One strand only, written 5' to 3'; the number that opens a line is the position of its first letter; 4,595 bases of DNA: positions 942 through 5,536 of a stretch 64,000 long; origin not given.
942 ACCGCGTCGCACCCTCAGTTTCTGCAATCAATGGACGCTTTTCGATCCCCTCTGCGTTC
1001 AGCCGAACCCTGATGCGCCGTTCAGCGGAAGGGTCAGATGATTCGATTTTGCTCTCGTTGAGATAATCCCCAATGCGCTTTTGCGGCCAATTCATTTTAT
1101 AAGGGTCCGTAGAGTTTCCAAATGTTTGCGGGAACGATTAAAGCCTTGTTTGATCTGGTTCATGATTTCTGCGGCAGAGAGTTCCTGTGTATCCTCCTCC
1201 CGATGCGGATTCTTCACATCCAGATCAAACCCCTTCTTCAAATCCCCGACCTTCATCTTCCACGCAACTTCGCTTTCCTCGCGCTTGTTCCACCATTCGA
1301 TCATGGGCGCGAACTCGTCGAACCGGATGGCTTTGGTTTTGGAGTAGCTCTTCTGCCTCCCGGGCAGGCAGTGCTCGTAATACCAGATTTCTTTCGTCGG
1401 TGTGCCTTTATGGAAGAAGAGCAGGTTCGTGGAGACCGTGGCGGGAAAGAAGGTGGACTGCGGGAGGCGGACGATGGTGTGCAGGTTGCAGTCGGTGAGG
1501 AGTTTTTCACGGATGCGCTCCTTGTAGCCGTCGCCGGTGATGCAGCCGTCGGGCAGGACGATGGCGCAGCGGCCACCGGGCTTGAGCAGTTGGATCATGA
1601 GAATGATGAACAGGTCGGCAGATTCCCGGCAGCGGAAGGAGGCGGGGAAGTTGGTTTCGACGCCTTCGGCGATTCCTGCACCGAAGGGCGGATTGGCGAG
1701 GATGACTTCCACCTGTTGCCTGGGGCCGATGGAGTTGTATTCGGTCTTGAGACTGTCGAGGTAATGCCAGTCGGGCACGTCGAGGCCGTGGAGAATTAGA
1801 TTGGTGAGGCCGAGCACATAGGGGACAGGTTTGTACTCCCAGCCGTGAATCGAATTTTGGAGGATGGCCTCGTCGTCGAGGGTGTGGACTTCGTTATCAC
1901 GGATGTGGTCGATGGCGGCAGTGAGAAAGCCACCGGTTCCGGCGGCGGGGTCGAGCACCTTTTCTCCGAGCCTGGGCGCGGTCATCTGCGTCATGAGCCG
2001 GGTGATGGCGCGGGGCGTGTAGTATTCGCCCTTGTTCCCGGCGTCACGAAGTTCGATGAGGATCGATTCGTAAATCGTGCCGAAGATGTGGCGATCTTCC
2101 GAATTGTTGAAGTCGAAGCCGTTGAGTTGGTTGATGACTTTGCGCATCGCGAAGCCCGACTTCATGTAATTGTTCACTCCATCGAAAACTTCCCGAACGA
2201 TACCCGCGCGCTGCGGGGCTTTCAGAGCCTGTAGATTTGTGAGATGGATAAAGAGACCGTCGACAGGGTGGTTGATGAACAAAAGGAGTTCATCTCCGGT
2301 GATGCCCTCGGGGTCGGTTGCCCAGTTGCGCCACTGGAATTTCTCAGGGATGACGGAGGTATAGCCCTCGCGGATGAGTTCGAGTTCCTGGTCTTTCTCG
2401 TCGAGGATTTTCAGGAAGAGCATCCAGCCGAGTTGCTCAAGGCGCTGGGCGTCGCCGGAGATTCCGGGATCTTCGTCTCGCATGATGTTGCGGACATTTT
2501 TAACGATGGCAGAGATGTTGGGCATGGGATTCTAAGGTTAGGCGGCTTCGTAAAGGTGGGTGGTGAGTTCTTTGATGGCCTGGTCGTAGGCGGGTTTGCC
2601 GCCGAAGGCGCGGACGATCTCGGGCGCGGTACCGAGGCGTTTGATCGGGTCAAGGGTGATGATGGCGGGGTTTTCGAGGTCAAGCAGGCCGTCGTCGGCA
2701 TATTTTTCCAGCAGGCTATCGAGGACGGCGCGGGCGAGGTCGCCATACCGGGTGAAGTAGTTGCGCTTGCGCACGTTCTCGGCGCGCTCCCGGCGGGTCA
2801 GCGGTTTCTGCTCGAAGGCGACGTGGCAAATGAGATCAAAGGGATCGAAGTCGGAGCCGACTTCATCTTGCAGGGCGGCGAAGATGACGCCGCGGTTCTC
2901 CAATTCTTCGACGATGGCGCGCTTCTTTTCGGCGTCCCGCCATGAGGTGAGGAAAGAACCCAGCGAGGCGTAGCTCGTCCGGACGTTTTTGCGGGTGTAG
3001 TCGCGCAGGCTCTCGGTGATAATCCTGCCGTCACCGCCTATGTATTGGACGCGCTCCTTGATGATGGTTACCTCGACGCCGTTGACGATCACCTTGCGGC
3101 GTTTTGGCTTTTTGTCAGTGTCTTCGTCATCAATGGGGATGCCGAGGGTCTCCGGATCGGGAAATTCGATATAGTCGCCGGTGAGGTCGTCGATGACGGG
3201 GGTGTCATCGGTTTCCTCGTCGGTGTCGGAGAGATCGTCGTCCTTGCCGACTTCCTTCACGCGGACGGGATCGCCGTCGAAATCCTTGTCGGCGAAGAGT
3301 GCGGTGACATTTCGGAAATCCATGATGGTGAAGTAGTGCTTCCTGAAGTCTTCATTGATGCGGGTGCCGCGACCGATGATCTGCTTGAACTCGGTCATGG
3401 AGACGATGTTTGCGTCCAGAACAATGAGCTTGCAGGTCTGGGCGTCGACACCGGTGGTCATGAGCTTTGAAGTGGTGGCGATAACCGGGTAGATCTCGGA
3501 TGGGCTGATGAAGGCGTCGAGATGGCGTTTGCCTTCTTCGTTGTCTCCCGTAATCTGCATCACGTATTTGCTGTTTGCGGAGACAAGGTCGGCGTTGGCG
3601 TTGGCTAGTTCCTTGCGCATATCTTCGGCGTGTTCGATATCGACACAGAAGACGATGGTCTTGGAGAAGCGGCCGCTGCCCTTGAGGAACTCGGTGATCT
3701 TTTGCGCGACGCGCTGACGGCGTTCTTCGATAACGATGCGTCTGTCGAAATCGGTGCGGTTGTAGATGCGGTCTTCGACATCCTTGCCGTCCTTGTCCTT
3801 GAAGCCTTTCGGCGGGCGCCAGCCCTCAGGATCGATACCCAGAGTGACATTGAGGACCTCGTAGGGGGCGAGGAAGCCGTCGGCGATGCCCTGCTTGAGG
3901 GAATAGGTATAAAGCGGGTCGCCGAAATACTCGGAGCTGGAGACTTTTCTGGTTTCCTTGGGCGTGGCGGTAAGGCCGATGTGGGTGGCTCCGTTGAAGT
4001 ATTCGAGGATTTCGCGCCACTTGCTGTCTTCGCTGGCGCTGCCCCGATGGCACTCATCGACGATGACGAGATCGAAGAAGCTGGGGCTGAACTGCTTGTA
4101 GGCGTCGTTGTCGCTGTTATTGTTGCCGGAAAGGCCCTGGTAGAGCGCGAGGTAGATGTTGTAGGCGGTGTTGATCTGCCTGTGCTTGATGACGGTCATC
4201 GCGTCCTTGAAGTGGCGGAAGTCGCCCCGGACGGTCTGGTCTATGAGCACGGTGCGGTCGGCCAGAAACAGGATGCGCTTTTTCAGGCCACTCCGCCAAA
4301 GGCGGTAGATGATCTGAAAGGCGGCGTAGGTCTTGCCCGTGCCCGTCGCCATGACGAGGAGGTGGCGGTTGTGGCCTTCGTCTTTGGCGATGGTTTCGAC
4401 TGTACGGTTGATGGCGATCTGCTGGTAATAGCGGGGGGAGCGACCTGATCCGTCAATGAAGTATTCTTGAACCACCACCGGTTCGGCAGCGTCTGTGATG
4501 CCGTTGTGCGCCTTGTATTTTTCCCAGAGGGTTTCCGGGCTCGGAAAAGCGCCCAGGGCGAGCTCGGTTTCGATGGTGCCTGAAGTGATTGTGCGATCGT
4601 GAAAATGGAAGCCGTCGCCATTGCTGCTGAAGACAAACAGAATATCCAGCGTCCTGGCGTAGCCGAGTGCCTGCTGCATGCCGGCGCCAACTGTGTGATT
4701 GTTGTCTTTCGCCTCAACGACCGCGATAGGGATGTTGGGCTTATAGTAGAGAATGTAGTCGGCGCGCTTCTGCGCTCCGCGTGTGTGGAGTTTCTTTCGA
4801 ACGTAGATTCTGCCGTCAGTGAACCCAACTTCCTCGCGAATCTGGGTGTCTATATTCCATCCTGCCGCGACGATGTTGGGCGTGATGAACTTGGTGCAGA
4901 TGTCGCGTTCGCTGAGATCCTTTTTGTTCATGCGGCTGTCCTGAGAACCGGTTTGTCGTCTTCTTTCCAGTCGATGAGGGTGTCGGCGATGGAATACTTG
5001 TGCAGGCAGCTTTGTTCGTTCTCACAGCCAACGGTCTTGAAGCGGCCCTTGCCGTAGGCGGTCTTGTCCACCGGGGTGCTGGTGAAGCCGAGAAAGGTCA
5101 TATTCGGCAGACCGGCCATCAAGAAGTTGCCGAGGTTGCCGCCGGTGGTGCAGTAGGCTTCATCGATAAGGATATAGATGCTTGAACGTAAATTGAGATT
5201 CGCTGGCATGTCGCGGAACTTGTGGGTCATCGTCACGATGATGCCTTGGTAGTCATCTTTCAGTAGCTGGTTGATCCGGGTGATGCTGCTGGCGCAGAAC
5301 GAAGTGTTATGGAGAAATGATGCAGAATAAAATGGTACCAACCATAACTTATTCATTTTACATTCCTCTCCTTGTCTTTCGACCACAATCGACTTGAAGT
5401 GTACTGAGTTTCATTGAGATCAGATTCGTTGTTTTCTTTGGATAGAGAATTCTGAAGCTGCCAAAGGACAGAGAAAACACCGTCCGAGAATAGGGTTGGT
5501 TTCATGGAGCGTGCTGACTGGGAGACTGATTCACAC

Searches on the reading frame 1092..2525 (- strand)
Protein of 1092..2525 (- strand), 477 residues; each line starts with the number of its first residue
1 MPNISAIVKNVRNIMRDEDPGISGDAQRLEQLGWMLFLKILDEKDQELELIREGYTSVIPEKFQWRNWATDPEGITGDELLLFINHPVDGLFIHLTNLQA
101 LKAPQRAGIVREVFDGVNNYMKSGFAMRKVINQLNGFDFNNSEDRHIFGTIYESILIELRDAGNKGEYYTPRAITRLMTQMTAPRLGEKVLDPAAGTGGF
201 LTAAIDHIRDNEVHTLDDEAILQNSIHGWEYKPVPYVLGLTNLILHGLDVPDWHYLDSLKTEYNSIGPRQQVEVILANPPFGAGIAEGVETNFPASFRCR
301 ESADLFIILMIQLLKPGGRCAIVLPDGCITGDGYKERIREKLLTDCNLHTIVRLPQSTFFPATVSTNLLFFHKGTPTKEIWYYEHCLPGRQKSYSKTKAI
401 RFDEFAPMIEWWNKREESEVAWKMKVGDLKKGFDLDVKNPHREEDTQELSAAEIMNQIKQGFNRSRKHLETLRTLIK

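Call 6: search_protein_families(library=pfam, proteins=[window:1092-2525:-], max_evalue=0.01)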
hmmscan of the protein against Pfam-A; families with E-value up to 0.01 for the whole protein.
window:1092-2525:- (477 aa): 5 families
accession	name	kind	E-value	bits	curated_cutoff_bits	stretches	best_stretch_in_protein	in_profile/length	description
PF02384.22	N6_Mtase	-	3.8e-61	207.5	20.4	1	144-448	2-310/311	N-6 DNA Methylase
PF12161.14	HsdM_N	-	4e-06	27.9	24.5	1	6-123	3-124/135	HsdM N-terminal domain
PF07669.17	Eco57I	-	6.6e-06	26.8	25.3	1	266-357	68-168/171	Eco57I restriction-modification methylase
PF07960.16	CBP4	-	0.0062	16.8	28.8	1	364-475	18-126/131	CBP4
PF20473.4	MmeI_Mtase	-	0.0066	16.1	27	0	188-220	21-53/259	MmeI, DNA-methyltransferase domain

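Call 7: search_protein_families(library=padloc, proteins=[window:1092-2525:-], max_evalue=0.01)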
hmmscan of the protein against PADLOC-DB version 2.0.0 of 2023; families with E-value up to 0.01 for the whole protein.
window:1092-2525:- (477 aa): 57 families (the best 25 are shown)
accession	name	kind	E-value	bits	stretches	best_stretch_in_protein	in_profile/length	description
PDLC03025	MTase_I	-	1e-173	577.1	1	3-459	2-464/569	Type I methyltransferase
PDLC03021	MTase_I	-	1.7e-145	483.6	1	4-476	3-489/491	Type I methyltransferase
PDLC03026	MTase_I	-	1.3e-63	213.8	1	9-419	11-404/487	Type I methyltransferase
PDLC04134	mad2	-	2.5e-55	186.2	1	6-414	143-486/492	mads_2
PDLC03036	MTase_I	-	7.4e-45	151.5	2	121-385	167-443/635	Type I methyltransferase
PDLC03318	MTase_II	-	1.2e-33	114.4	2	105-211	285-389/723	Type II methyltransferase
PDLC03031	MTase_I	-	1.8e-25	87.3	1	127-371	142-401/834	Type I methyltransferase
PDLC03022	MTase_I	-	3.8e-24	83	1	125-380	143-413/857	Type I methyltransferase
PDLC03218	MTase_II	-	5e-23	79.5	1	121-380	222-488/532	Type II methyltransferase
PDLC03018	MTase_I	-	5.7e-23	79.2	2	126-211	269-352/749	Type I methyltransferase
PDLC03029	MTase_I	-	8.3e-20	68.8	1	121-367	129-397/661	Type I methyltransferase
PDLC03035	MTase_I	-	6e-19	66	1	127-377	135-391/653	Type I methyltransferase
PDLC03033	MTase_I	-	1.4e-18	65.2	1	114-380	142-428/541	Type I methyltransferase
PDLC03019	MTase_I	-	1.7e-17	61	1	140-373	142-374/932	Type I methyltransferase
PDLC03034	MTase_I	-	2.7e-17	60.3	2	269-373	471-583/672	Type I methyltransferase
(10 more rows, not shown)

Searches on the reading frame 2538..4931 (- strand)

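Call 6: search_protein_families(library=pfam, proteins=[window:2538-4931:-], max_evalue=0.01)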
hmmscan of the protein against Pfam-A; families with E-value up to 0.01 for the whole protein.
window:2538-4931:- (797 aa): 7 families
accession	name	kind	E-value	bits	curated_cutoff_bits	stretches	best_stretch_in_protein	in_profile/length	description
PF04851.21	ResIII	-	1.9e-40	138.9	22.5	1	166-325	4-163/164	Type III restriction enzyme, res subunit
PF08463.15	EcoEI_R_C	-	4.3e-33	115.2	24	1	640-794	1-163/163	EcoEI R protein C-terminal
PF18766.7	SWI2_SNF2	-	6.8e-19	68.8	26.7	1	169-356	1-187/221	SWI2/SNF2 ATPase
PF00270.35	DEAD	-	1e-10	42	26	1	170-327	4-163/167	DEAD/DEAH box helicase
PF04313.20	HSDR_N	-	8.4e-09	36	25.1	1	6-114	2-193/198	Type I restriction enzyme R protein N terminus (HSDR_N)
PF13588.12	HSDR_N_2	-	1.3e-06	28.8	25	1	32-116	14-99/110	Type I restriction enzyme R protein N terminus (HSDR_N)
PF00271.37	Helicase_C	-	0.001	19.8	23.5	1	412-526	6-110/110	Helicase conserved C-terminal domain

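Call 7: search_protein_families(library=padloc, proteins=[window:2538-4931:-], max_evalue=0.01)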
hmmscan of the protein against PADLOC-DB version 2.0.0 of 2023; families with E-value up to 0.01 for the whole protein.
window:2538-4931:- (797 aa): 21 families
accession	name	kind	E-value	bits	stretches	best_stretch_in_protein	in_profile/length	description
PDLC03049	REase_I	-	0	1112.3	1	1-795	4-801/807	Type I restriction enzyme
PDLC03050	REase_I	-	1.5e-66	222.3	1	605-795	22-213/219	Type I restriction enzyme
PDLC03042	REase_I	-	2.6e-38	129.1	2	149-544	425-849/1170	Type I restriction enzyme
PDLC03047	REase_I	-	3e-30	102.7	1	22-547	213-730/1107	Type I restriction enzyme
PDLC02707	PbeA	-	4.3e-21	73.2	1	161-542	248-632/672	PbeA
PDLC02704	PbeA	-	9.6e-15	52.1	2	288-539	386-643/682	PbeA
PDLC03658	mREase_IV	-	2.7e-14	49.9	1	176-540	232-558/953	Type IV methyl-directed restriction enzyme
PDLC03659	mREase_IV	-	3.8e-14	49.5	1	184-539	236-565/945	Type IV methyl-directed restriction enzyme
PDLC03045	REase_I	-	2.8e-10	36.8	1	180-372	281-481/995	Type I restriction enzyme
PDLC03048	REase_I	-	1.5e-09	34.6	1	167-359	242-449/976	Type I restriction enzyme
PDLC03597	REase_MTase_IIG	-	7e-09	31.8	1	163-235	165-235/1646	Type IIG restriction enzyme-methyltransferase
PDLC02706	PbeA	-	5.5e-08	29.9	1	165-358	269-472/722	PbeA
PDLC02703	PbeA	-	6.3e-07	26.4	1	189-361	263-445/626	PbeA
PDLC01763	Cas3b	-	5.2e-05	20.2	1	175-254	251-328/762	-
PDLC01439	typeIV_DinG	-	0.00014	18.7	1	166-250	16-95/575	CAS-IV-A; associated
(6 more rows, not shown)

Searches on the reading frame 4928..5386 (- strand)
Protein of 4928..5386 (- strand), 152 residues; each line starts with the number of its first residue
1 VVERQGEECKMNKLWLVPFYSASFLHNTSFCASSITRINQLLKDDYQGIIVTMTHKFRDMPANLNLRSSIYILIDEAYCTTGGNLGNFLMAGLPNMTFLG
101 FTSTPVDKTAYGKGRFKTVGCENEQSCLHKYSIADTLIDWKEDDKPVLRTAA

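Call 6: search_protein_families(library=pfam, proteins=[window:4928-5386:-], max_evalue=0.01)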
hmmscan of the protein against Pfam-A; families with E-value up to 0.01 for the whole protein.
window:4928-5386:- (152 aa): 1 family
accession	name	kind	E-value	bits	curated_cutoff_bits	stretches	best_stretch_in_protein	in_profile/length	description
PF18766.7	SWI2_SNF2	-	1.4e-15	58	26.7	1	31-139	78-182/221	SWI2/SNF2 ATPase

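Call 7: search_protein_families(library=padloc, proteins=[window:4928-5386:-], max_evalue=0.01)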
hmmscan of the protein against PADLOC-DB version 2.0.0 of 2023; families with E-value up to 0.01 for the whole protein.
window:4928-5386:- (152 aa): 4 families
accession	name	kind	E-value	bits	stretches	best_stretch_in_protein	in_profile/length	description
PDLC03044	REase_I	-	6.2e-06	22.5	1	45-108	366-427/1034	Type I restriction enzyme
PDLC03040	REase_I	-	5.2e-05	19.3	1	41-108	363-452/1029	Type I restriction enzyme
PDLC03048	REase_I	-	5.7e-05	19.4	1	36-139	334-441/976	Type I restriction enzyme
PDLC03041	REase_I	-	0.00021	17.4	1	44-116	421-496/1099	Type I restriction enzyme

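Call 9: search_protein_families(library=ncbifam, proteins=[window:4928-5386:-], max_evalue=0.01)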
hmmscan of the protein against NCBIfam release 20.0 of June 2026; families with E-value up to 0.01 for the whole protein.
window:4928-5386:- (152 aa): 1 family
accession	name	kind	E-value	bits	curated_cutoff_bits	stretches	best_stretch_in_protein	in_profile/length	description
TIGR00348.1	hsdR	subfamily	1.2e-14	53.8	284.55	1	32-137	330-437/674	HsdR family type I site-specific deoxyribonuclease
